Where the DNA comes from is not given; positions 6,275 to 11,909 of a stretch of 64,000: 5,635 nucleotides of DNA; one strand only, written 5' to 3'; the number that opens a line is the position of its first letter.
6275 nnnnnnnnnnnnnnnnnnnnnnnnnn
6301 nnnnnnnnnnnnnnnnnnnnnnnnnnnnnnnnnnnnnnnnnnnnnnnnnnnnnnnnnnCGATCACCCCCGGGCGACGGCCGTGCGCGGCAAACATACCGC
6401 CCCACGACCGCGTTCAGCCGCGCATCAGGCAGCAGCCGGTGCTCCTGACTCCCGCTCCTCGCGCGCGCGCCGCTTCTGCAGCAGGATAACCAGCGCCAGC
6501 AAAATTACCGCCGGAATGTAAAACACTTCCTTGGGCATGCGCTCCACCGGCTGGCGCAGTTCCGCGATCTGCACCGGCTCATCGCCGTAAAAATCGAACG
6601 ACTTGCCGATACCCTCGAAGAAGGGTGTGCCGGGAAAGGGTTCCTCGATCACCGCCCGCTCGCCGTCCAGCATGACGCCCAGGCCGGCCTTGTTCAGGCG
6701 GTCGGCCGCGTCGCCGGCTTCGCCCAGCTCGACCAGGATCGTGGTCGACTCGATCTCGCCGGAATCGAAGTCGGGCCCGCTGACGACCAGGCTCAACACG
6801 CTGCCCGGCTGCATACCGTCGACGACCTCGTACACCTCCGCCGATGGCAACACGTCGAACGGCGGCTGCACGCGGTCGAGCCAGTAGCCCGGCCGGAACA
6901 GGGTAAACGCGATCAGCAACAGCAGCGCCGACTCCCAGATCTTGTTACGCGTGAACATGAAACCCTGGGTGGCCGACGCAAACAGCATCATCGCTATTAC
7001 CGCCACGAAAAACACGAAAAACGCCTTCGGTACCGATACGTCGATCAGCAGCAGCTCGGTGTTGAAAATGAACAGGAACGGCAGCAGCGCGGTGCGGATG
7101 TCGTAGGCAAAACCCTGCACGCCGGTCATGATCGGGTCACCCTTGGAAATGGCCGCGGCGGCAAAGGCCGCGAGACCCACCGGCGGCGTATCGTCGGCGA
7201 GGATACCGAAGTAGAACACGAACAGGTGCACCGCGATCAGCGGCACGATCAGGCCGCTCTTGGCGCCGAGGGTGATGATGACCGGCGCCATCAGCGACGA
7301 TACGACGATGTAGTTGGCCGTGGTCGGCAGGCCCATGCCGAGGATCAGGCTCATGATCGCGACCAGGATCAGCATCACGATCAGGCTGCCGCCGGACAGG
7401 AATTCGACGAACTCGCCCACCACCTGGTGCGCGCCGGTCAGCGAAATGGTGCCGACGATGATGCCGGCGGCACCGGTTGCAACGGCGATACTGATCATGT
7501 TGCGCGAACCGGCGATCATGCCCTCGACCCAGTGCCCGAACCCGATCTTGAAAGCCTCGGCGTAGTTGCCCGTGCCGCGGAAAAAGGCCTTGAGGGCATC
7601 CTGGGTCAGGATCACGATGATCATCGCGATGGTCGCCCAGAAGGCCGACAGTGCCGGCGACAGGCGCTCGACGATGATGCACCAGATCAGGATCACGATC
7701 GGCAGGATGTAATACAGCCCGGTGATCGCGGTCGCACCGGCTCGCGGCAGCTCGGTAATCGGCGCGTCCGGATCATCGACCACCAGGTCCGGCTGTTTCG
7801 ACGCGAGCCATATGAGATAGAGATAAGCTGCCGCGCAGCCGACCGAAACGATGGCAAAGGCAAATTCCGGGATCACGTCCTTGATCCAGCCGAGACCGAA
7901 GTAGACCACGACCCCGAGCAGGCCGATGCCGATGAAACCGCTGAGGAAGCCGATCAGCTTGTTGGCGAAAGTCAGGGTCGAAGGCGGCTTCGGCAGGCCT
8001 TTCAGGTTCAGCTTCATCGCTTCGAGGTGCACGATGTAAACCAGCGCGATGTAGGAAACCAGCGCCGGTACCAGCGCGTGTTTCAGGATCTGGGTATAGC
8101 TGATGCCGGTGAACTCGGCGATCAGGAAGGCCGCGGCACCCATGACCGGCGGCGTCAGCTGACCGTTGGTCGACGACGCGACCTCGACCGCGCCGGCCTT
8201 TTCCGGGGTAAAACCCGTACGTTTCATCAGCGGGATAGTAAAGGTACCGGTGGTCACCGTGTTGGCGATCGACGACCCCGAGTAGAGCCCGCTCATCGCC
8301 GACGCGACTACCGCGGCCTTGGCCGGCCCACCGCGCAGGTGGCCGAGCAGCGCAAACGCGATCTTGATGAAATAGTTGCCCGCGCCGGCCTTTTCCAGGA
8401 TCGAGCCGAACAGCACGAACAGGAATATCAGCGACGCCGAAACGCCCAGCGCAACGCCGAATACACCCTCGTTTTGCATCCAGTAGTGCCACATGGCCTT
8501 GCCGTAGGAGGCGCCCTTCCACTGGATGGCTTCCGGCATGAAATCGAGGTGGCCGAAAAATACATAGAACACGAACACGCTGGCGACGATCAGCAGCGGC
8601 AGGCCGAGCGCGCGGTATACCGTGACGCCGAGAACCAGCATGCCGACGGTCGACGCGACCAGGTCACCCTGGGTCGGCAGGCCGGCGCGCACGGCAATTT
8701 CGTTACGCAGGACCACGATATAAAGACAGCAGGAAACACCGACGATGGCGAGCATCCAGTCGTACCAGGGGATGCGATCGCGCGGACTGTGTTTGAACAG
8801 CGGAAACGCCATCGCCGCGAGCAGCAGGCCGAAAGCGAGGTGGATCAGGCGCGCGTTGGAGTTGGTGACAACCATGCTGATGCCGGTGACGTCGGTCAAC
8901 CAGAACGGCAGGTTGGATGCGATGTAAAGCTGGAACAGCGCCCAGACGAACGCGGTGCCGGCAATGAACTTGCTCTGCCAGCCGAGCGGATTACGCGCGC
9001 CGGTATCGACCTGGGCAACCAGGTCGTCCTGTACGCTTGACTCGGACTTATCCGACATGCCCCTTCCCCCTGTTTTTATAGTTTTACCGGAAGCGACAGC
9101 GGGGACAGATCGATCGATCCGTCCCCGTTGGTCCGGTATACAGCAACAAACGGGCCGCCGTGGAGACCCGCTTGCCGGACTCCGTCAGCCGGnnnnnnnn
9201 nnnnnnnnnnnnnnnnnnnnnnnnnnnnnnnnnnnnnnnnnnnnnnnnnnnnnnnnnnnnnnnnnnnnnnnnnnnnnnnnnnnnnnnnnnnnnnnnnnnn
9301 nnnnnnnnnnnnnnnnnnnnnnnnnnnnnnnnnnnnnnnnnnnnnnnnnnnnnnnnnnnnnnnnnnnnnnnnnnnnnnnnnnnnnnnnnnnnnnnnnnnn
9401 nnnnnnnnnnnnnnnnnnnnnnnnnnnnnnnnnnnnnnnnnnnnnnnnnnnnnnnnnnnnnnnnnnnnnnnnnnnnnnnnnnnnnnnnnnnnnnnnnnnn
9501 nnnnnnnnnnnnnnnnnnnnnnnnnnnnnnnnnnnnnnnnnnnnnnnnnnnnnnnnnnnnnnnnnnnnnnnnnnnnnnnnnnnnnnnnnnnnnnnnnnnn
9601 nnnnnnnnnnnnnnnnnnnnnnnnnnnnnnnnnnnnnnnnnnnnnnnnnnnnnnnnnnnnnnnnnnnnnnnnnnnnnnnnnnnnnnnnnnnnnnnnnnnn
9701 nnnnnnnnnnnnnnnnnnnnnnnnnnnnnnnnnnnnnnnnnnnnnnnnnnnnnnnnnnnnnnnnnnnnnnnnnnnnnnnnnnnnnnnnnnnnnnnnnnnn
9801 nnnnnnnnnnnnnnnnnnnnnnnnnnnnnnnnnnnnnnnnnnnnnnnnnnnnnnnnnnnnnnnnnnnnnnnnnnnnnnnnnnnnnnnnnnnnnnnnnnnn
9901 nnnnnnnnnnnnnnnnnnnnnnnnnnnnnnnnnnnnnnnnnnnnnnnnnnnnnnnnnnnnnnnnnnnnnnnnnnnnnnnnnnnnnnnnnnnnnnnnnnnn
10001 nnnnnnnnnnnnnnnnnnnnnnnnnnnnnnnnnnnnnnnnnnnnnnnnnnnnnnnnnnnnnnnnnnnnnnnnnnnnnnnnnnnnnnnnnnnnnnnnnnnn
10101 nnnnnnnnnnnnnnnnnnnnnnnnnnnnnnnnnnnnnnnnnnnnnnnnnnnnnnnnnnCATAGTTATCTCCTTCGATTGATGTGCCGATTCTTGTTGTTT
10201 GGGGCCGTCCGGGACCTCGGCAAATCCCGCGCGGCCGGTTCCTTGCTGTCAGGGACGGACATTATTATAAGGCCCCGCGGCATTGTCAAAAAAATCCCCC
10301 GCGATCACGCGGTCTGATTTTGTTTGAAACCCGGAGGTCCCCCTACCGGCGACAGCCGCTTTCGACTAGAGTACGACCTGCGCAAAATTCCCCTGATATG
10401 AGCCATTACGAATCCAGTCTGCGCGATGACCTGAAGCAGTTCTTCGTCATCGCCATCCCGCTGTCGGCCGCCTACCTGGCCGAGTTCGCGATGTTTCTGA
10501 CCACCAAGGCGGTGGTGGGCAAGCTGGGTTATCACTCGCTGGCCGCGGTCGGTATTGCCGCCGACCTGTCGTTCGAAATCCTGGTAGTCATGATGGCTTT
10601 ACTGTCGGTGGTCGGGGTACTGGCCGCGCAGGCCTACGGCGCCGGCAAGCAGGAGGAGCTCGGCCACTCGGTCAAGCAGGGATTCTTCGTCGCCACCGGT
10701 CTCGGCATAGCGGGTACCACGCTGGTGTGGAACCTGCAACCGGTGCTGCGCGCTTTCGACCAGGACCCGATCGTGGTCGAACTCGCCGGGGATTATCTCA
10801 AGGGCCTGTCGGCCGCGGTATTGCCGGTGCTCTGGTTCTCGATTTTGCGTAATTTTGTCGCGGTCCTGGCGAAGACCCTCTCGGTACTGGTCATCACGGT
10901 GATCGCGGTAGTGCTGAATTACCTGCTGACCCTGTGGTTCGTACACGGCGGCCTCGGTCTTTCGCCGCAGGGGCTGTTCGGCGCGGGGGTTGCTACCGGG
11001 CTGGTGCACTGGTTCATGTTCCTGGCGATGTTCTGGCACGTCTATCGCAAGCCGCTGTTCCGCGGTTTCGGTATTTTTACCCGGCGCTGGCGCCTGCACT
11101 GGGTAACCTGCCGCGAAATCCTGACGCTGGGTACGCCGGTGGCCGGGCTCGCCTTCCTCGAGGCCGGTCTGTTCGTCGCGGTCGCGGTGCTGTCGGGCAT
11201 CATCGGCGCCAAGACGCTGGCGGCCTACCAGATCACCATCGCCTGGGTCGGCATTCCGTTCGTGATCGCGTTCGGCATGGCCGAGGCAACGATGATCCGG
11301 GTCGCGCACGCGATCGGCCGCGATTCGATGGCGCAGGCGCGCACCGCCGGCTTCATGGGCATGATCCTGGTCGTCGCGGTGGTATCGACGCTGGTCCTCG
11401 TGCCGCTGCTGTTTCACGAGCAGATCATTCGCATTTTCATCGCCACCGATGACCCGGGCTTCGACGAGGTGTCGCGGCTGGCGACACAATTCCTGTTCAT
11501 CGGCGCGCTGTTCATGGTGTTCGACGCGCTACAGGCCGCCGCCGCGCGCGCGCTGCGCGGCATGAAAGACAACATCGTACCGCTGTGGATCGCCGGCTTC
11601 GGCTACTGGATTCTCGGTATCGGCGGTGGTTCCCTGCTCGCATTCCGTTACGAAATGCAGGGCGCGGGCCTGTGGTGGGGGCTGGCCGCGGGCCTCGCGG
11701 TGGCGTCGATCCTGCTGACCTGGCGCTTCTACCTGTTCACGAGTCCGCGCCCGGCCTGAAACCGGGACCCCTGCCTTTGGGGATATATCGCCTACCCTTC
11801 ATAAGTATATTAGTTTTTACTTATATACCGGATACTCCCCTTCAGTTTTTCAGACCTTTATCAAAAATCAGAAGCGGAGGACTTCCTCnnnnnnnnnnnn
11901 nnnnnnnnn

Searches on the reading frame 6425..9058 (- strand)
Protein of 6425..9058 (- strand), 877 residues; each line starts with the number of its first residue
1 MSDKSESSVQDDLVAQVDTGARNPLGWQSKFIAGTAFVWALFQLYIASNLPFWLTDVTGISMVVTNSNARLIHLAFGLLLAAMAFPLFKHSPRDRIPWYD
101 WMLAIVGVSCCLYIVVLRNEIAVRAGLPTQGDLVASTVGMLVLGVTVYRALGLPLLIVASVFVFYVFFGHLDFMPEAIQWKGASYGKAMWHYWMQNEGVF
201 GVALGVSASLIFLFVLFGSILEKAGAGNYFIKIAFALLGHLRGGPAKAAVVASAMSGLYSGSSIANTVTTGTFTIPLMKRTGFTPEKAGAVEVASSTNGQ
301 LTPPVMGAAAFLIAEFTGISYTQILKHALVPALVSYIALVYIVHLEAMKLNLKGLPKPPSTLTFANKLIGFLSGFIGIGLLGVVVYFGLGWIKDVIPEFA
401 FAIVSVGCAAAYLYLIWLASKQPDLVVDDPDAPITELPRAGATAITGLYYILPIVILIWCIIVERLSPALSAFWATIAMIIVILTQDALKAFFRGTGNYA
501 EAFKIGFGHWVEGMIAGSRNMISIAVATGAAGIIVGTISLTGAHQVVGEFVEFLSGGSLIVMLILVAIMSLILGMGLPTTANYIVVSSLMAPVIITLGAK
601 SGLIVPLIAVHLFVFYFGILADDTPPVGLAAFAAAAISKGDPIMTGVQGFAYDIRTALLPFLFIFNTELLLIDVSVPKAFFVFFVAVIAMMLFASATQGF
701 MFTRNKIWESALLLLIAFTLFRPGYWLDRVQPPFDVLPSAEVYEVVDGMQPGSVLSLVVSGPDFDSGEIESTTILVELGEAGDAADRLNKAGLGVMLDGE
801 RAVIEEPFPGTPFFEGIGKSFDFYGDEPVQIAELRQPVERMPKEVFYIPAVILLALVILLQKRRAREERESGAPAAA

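Call 86: search_protein_families(library=pfam, proteins=[window:6425-9058:-], max_evalue=0.00001)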
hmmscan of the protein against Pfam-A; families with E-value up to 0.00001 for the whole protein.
window:6425-9058:- (877 aa): 2 families
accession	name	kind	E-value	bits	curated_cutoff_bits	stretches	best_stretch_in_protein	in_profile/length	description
PF06808.19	DctM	-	7.8e-74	249.4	23.8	1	143-675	5-410/413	Tripartite ATP-independent periplasmic transporter, DctM component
PF11874.13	DUF3394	-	1.4e-56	191.5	28.2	1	680-866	2-180/181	Domain of unknown function (DUF3394)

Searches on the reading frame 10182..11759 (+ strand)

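Call 86: search_protein_families(library=pfam, proteins=[window:10182-11759:+], max_evalue=0.00001)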
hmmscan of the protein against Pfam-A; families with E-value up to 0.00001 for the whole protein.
window:10182-11759:+ (525 aa): 1 family
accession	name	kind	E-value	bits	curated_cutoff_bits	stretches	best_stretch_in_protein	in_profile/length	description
PF01554.23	MatE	-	2e-44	151.5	24.9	2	93-250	1-159/161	MatE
